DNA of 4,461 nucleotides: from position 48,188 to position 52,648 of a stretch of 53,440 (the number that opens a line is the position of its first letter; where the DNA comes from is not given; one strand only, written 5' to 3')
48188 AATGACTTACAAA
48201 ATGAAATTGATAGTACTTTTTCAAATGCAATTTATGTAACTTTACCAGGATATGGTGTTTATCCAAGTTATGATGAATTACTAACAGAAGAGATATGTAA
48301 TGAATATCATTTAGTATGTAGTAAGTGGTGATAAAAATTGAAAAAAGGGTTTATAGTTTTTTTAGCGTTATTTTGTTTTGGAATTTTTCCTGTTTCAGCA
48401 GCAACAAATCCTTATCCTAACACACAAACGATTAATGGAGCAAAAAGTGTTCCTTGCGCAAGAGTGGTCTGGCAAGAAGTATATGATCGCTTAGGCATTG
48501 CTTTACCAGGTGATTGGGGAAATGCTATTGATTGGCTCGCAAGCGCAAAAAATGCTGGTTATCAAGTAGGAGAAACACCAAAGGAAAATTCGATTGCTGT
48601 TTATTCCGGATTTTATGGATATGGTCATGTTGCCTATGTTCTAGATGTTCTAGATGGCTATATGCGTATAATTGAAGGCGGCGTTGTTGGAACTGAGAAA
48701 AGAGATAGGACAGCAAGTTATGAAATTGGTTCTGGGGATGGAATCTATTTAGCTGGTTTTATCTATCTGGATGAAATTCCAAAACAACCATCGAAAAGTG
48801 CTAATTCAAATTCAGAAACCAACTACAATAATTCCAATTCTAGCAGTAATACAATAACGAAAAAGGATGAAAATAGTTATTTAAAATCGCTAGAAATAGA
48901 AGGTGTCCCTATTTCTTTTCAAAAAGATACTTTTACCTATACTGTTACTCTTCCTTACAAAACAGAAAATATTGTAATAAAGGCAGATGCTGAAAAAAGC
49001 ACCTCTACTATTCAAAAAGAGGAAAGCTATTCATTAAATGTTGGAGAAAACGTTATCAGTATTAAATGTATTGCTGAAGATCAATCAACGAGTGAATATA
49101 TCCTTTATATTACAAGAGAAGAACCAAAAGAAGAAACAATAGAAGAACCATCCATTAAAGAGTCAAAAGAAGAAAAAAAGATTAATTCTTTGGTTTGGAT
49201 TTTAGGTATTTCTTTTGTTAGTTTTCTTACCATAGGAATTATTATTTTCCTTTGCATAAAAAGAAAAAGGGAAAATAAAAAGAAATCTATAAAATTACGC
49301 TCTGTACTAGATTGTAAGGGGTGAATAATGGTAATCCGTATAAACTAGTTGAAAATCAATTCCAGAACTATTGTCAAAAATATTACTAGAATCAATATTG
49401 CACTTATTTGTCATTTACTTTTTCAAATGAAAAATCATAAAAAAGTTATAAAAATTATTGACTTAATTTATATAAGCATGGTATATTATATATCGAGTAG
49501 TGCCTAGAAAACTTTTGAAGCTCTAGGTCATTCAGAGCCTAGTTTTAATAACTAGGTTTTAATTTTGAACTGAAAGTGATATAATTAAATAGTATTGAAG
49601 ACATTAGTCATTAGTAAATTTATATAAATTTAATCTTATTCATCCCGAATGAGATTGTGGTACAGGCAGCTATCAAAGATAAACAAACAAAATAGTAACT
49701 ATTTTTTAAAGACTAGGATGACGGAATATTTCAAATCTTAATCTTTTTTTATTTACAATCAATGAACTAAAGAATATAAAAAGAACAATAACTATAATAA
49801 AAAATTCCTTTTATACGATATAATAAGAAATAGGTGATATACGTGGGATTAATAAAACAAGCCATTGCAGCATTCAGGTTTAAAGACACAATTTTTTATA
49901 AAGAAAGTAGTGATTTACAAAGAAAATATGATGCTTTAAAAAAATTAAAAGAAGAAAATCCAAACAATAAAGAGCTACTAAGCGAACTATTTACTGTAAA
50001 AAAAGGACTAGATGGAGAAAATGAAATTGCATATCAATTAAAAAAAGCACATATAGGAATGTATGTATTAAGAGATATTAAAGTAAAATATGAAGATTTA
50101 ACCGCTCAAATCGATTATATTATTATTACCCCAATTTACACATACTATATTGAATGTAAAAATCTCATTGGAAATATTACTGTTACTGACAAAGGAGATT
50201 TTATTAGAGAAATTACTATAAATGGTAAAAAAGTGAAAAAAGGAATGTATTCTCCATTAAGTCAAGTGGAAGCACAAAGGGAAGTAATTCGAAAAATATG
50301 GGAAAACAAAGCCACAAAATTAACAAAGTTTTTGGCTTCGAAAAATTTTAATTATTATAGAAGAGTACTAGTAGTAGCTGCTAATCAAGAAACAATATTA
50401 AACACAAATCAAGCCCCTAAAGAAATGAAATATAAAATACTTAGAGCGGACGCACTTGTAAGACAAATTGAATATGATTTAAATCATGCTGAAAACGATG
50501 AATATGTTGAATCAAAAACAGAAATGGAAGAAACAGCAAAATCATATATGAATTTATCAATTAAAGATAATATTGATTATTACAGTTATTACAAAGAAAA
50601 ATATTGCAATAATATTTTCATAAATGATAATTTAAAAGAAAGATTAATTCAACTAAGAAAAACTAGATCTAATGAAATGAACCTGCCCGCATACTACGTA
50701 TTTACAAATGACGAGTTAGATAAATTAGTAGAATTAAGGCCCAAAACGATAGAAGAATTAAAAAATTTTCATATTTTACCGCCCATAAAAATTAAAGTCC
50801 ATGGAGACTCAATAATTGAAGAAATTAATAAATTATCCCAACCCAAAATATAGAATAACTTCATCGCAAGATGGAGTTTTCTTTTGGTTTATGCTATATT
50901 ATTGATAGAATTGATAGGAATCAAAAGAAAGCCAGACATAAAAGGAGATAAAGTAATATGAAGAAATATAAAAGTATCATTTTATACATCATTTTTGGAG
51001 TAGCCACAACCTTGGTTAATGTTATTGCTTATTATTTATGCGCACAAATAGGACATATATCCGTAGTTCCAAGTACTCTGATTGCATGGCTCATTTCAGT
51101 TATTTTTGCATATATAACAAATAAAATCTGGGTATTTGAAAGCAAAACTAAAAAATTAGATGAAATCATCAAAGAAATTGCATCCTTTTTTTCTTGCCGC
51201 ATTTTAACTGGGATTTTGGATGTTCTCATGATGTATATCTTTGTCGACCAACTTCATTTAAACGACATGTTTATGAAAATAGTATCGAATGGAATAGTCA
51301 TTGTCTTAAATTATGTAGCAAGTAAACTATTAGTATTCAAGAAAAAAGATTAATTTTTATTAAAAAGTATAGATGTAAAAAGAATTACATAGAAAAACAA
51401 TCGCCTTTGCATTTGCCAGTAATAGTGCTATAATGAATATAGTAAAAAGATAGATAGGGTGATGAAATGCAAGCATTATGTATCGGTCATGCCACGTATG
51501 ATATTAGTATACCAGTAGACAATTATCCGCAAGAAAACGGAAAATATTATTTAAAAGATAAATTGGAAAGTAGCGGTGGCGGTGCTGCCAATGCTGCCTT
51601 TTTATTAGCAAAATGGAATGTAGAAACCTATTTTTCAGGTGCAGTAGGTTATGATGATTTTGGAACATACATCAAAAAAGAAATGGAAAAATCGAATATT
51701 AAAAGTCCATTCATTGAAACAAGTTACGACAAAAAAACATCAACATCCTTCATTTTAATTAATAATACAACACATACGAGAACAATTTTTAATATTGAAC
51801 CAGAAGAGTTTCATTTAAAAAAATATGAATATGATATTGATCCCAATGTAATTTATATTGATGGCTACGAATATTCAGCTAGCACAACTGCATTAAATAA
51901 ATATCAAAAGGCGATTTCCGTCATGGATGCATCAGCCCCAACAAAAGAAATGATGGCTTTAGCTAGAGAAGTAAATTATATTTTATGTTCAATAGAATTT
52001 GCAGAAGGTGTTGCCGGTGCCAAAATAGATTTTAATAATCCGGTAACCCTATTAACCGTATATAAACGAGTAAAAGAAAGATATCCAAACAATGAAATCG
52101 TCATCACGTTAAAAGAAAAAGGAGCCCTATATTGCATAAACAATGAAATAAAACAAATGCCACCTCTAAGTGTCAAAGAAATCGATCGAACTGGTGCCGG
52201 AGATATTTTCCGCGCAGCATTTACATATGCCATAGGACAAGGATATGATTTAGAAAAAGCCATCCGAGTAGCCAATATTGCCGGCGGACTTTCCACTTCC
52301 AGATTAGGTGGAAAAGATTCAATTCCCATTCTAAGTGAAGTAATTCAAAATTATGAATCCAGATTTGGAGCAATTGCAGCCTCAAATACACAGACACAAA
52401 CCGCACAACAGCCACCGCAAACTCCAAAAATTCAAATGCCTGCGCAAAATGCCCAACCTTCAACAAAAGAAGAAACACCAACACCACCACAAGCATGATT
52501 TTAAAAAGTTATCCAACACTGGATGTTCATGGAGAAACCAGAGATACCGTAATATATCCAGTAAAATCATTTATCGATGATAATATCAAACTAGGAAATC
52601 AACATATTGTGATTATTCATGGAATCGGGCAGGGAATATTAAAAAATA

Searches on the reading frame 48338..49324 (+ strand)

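Call 16: search_protein_families(library=pfam, proteins=[window:48338-49324:+], max_evalue=0.00001)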
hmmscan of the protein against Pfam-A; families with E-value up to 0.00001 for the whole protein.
window:48338-49324:+ (328 aa): 2 families
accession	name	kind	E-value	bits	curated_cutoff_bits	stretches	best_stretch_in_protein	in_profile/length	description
PF05257.22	CHAP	-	3.6e-13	50.2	26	1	39-114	10-80/81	CHAP domain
PF12733.13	Cadherin-like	-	1.1e-10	42.3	24.2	1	182-261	1-89/89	Cadherin-like beta sandwich domain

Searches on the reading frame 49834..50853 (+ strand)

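Call 16: search_protein_families(library=pfam, proteins=[window:49834-50853:+], max_evalue=0.00001)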
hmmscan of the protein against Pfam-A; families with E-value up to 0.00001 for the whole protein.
window:49834-50853:+ (339 aa): 2 families
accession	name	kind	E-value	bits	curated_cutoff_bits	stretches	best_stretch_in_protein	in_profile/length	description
PF08378.17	NERD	-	2.9e-15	57.2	22.1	1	57-159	1-98/111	Nuclease-related domain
PF00570.28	HRDC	-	1.5e-12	47.7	23.8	1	268-331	5-68/68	HRDC domain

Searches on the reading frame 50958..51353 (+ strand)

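Call 16: search_protein_families(library=pfam, proteins=[window:50958-51353:+], max_evalue=0.00001)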
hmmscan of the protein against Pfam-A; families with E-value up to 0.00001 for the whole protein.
window:50958-51353:+ (131 aa): 1 family
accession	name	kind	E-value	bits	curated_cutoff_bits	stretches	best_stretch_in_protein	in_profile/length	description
PF04138.20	GtrA_DPMS_TM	-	2.8e-26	92.4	26.1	1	10-127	2-117/117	GtrA/DPMS, transmembrane domain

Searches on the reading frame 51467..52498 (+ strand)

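Call 16: search_protein_families(library=pfam, proteins=[window:51467-52498:+], max_evalue=0.00001)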
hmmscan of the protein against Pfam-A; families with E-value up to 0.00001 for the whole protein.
window:51467-52498:+ (343 aa): 1 family
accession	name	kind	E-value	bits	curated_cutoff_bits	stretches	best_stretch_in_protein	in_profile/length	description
PF00294.29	PfkB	-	5.2e-40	138.1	25.8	1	4-287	5-300/302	pfkB family carbohydrate kinase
